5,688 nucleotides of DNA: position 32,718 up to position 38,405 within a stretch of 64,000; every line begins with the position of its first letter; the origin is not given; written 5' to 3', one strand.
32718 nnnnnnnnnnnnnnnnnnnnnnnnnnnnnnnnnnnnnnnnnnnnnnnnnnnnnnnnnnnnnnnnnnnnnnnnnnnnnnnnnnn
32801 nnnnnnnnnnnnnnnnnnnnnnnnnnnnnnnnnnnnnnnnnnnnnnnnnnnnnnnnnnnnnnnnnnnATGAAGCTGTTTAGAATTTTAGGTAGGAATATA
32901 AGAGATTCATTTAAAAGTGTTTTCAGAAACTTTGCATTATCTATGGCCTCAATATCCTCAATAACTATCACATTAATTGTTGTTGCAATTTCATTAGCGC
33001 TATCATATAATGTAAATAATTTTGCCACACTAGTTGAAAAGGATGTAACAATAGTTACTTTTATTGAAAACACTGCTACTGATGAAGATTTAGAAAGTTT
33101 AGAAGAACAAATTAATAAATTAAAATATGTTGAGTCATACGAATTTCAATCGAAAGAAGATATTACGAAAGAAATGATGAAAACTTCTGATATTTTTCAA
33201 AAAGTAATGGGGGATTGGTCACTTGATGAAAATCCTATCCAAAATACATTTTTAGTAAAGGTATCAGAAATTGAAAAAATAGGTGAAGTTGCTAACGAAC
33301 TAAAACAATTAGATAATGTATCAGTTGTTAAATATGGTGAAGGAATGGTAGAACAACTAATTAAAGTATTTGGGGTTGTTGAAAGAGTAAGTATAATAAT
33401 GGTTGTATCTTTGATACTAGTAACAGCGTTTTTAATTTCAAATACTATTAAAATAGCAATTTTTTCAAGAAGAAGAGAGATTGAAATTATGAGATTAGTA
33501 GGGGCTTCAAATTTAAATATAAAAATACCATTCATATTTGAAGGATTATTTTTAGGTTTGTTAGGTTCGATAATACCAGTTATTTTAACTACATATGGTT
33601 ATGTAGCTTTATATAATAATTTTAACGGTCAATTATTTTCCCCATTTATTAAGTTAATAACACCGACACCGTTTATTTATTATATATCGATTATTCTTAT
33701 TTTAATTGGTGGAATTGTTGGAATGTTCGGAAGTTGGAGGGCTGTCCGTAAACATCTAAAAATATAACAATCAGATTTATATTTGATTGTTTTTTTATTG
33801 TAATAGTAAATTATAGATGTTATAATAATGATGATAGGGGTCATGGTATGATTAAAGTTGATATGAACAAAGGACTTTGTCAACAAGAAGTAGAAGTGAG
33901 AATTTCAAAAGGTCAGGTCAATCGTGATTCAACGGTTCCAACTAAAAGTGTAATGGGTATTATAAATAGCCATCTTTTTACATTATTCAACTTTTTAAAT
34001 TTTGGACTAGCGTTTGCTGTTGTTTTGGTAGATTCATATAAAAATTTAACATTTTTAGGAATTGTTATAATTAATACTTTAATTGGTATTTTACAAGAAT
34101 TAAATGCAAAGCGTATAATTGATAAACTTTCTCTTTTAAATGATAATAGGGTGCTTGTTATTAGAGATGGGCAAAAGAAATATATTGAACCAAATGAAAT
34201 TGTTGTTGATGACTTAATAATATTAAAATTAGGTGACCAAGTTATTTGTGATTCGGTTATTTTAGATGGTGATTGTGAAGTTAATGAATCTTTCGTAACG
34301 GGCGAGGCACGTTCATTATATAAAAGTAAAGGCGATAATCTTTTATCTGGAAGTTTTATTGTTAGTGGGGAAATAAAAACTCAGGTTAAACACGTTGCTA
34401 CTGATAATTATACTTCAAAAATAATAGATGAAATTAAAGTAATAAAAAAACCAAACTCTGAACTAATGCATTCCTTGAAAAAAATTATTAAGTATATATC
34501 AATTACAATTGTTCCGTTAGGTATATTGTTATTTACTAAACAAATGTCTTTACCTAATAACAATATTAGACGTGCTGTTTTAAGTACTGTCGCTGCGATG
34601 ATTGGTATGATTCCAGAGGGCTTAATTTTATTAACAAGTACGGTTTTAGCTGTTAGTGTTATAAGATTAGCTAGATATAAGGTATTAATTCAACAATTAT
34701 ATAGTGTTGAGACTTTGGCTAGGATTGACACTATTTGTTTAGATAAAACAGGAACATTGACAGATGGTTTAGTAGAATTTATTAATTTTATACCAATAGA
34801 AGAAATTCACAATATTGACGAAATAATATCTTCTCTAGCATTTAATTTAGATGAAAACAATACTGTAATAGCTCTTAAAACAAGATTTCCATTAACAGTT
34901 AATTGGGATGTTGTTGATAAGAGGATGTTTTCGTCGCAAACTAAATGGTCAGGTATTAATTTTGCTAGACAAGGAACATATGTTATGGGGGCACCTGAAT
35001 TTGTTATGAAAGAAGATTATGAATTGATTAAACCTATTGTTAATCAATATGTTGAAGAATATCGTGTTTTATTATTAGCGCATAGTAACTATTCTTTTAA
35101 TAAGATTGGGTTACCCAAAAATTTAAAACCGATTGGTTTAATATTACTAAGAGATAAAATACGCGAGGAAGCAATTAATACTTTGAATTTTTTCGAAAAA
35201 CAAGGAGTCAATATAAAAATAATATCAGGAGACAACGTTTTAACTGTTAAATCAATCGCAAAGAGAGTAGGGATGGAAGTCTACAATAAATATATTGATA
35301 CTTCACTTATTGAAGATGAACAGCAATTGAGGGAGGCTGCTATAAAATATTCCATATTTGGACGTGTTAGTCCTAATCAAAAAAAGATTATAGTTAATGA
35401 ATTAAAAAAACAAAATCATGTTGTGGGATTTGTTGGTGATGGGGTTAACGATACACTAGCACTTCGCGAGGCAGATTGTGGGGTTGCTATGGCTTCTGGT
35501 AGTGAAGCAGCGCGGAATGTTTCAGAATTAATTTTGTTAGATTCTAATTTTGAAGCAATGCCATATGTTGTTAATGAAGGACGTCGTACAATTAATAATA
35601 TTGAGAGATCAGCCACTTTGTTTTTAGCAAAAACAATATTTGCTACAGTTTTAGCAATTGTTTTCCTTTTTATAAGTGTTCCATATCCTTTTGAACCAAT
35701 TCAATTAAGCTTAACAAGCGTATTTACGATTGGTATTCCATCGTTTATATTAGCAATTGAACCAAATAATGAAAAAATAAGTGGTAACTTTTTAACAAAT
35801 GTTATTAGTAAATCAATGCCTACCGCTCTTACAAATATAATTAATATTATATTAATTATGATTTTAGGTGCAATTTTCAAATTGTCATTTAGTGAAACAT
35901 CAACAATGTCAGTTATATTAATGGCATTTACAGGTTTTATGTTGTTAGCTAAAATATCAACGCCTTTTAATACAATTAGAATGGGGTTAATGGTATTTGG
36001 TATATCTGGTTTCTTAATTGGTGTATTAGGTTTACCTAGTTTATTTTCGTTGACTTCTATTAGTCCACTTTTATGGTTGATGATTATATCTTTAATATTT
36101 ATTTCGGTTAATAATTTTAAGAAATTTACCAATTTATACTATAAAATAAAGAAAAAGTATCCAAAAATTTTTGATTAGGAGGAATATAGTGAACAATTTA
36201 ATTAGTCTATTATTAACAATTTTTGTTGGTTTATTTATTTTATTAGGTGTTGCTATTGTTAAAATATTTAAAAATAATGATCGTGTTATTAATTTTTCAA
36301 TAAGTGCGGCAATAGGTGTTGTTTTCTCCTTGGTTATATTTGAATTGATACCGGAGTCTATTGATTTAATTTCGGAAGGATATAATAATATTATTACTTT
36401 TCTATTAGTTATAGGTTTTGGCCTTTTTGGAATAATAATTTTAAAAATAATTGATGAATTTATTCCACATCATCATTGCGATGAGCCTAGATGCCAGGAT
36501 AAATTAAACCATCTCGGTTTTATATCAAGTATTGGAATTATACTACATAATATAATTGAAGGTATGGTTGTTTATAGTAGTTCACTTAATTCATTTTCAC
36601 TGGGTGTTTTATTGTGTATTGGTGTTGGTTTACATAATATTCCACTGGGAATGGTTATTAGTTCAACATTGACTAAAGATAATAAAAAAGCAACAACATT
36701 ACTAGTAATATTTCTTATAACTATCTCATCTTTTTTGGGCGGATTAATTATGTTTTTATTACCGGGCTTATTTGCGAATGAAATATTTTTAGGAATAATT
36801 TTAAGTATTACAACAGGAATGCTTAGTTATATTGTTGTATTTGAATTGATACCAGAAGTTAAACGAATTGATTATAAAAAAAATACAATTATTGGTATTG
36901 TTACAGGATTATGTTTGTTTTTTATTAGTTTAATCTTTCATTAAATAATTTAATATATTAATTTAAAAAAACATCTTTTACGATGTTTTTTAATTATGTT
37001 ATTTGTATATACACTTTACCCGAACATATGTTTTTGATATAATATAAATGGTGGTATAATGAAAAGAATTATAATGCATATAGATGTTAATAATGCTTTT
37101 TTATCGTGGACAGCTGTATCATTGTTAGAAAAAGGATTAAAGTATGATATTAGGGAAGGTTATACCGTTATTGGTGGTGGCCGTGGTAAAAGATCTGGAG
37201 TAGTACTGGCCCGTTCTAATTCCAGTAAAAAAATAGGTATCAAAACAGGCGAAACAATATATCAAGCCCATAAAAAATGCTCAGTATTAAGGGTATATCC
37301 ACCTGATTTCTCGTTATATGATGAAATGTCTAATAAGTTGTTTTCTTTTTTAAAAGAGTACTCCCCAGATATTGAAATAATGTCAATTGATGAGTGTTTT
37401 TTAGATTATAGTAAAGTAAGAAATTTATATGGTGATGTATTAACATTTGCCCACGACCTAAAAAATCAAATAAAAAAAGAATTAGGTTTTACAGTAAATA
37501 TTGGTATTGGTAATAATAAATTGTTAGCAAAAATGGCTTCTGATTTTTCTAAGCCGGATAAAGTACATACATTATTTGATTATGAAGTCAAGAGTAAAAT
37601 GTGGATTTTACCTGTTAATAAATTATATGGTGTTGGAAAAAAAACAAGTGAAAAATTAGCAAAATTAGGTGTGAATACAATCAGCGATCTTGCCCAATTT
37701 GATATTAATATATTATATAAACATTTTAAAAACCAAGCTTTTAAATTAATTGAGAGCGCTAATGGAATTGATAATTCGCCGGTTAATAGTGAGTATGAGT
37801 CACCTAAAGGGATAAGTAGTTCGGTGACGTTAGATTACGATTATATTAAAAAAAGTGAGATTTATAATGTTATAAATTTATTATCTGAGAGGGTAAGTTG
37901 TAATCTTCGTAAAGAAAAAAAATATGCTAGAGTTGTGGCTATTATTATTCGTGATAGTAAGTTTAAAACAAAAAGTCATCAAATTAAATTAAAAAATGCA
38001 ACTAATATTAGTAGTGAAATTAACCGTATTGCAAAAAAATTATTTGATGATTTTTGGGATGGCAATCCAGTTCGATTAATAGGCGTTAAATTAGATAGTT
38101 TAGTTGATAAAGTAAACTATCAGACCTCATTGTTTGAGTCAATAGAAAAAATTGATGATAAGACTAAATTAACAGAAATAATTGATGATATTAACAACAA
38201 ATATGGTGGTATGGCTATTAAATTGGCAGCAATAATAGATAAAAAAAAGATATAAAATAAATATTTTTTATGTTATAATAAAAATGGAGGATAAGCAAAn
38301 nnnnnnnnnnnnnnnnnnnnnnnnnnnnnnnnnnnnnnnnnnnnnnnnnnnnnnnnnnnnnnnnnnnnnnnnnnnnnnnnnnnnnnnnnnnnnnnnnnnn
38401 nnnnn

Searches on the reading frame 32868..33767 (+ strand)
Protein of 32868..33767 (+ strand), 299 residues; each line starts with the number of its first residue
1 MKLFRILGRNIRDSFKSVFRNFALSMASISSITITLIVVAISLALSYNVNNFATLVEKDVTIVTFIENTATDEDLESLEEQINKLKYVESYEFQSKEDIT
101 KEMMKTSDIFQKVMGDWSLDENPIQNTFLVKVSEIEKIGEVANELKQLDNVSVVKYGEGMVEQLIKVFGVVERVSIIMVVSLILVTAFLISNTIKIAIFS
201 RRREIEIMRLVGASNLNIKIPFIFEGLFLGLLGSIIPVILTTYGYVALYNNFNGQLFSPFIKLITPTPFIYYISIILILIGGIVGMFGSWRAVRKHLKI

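Call 59: search_protein_families(library=pfam, proteins=[window:32868-33767:+], max_evalue=0.000001)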
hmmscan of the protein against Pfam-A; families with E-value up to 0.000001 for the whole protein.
window:32868-33767:+ (299 aa): 2 families
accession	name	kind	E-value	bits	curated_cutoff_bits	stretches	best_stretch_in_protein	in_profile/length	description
PF18075.7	FtsX_ECD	-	2.7e-16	60.4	23.5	1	60-154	1-96/96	FtsX extracellular domain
PF02687.27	FtsX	-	3.3e-14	53.4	25.5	1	176-296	1-119/120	FtsX-like permease C-terminal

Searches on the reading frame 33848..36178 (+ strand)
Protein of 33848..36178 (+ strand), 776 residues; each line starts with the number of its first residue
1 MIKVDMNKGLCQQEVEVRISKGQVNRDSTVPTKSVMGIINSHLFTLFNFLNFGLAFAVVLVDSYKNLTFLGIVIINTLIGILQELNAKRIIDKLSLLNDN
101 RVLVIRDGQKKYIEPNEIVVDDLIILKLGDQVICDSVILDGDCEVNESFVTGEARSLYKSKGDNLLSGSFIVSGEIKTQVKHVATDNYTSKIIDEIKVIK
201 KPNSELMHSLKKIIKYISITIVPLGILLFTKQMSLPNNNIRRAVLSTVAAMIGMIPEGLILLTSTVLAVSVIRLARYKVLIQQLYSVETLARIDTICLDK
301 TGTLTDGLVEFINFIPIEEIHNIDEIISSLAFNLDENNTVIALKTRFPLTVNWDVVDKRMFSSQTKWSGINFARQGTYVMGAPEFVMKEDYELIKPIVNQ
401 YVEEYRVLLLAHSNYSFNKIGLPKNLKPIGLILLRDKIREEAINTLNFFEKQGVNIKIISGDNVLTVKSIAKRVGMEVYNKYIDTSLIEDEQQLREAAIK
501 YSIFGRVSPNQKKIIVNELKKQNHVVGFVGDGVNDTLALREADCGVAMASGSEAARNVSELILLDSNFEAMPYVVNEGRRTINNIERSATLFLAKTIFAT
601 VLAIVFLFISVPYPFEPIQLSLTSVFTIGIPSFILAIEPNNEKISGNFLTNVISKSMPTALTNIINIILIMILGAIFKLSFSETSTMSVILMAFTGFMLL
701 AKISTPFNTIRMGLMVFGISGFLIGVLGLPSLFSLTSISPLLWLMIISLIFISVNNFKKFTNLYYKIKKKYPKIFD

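Call 59: search_protein_families(library=pfam, proteins=[window:33848-36178:+], max_evalue=0.000001)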
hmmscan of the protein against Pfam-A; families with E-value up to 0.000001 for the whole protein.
window:33848-36178:+ (776 aa): 2 families
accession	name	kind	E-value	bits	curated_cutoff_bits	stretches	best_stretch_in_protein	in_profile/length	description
PF00122.25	E1-E2_ATPase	-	6.9e-42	143.5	28.1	1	98-276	3-180/181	E1-E2 ATPase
PF00702.32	Hydrolase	-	6.8e-19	69.4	26.4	1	293-543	1-191/191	haloacid dehalogenase-like hydrolase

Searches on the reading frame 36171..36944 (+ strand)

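Call 59: search_protein_families(library=pfam, proteins=[window:36171-36944:+], max_evalue=0.000001)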
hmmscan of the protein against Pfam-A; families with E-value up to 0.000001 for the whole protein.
window:36171-36944:+ (257 aa): 1 family
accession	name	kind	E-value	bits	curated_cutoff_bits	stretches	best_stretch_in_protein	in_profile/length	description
PF02535.28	Zip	-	7.1e-19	68.6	35.1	1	112-252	174-321/323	ZIP Zinc transporter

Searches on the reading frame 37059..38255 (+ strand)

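Call 59: search_protein_families(library=pfam, proteins=[window:37059-38255:+], max_evalue=0.000001)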
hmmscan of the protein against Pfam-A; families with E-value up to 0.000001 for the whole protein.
window:37059-38255:+ (398 aa): 4 families
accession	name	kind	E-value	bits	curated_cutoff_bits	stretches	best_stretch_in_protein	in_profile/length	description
PF00817.25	IMS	-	4.4e-36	124.5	23.2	1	25-162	12-148/148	impB/mucB/samB family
PF11799.13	IMS_C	-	4.4e-25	88.7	20.7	1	249-358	1-109/109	impB/mucB/samB family C-terminal domain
PF21999.2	IMS_HHH_1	-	5.5e-08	33.6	27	0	189-224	3-38/53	DNA polymerase-iota, thumb domain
PF11798.14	IMS_HHH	-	1.8e-07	31.4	24.4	1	176-205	3-32/32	IMS family HHH motif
